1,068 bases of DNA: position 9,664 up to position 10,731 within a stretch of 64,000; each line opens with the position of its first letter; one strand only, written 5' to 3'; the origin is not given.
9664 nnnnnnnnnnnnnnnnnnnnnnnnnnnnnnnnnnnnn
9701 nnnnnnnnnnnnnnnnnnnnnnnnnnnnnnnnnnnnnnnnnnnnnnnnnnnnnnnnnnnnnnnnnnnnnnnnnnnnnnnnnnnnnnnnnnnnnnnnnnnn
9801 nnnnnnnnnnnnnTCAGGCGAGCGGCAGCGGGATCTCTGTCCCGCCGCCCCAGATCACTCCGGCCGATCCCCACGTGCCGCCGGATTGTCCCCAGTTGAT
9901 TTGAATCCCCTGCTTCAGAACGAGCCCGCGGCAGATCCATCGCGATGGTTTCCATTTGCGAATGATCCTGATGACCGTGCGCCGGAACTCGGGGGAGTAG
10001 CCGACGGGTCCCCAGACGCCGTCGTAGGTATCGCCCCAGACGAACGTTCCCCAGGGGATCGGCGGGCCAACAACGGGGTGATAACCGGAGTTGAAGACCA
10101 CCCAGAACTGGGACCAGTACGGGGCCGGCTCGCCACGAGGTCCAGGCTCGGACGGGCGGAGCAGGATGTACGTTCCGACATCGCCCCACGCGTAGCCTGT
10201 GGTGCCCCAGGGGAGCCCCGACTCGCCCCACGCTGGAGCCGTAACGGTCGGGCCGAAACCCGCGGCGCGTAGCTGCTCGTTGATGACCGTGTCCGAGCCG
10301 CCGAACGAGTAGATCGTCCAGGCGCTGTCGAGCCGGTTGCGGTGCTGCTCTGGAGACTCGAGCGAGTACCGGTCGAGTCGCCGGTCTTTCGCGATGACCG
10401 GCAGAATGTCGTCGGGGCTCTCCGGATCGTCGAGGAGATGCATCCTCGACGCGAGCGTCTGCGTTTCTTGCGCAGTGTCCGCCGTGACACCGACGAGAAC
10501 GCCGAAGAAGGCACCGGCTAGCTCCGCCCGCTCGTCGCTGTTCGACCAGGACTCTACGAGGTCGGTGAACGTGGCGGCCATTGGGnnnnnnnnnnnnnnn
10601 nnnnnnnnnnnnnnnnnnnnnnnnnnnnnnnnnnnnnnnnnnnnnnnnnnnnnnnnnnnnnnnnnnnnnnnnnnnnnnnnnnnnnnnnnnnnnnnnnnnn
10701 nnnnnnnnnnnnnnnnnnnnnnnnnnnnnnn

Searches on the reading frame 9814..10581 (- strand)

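Call 64: search_protein_families(library=pfam, proteins=[window:9814-10581:-], max_evalue=0.01)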
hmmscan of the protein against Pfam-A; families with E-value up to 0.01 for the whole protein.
window:9814-10581:- (255 aa): 1 family
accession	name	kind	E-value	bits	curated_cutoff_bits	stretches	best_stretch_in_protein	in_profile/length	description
PF09684.15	Tail_P2_I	-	3.1e-06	27.6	20.6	1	33-118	12-97/139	Phage tail protein (Tail_P2_I)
